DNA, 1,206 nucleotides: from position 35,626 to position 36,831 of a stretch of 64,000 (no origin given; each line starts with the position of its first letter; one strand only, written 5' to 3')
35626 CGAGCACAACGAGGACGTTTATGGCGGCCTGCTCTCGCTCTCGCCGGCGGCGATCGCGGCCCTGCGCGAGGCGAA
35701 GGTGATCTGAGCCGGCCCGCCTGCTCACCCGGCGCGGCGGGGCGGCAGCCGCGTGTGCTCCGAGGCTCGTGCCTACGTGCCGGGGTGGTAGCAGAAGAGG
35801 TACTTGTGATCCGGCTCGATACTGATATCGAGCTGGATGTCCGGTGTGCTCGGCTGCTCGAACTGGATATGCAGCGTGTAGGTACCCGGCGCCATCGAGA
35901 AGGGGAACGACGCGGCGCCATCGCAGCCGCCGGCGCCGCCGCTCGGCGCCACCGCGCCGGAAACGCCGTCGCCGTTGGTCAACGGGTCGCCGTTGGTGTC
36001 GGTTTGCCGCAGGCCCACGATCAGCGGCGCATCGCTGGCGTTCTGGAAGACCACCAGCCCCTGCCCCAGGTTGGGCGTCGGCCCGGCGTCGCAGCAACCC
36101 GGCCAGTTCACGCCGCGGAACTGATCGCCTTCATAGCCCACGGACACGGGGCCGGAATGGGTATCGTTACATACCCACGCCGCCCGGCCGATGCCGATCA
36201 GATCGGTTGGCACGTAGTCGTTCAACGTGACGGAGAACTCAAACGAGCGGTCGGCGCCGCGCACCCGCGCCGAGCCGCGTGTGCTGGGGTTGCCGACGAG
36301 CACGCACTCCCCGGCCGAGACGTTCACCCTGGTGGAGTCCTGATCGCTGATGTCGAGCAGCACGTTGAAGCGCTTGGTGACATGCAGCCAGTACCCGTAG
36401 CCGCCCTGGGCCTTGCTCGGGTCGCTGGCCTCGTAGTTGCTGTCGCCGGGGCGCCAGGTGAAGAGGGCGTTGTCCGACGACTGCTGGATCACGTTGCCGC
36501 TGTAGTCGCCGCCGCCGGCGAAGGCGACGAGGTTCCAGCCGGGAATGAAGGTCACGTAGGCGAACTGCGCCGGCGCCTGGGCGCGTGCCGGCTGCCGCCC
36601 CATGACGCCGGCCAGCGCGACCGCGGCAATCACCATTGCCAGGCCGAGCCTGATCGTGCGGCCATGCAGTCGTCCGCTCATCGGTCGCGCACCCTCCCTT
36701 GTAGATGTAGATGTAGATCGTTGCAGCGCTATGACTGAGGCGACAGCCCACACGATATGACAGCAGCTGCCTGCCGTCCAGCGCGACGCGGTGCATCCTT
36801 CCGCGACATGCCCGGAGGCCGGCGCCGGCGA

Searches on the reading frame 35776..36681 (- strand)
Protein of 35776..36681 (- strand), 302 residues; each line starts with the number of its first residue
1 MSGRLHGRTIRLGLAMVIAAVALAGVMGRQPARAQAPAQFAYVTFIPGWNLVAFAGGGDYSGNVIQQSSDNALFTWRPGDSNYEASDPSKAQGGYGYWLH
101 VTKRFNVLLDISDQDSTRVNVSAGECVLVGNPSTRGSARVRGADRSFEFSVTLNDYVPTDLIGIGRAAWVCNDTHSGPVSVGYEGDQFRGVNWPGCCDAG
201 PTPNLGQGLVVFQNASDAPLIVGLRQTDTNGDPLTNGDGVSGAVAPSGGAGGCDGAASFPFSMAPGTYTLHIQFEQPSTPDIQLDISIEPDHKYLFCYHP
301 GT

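Call 23: find_encoding_contigs(protein=window:35776-36681:-, flank=10000, max_places=10)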
Protein seq(302 aa) (302 aa): 3 contigs read that carry it; 1 place shown.
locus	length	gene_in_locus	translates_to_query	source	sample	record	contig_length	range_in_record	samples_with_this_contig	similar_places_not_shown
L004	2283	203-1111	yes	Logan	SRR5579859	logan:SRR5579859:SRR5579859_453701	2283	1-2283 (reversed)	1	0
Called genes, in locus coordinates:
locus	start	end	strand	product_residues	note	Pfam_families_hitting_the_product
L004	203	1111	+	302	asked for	-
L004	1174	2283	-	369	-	?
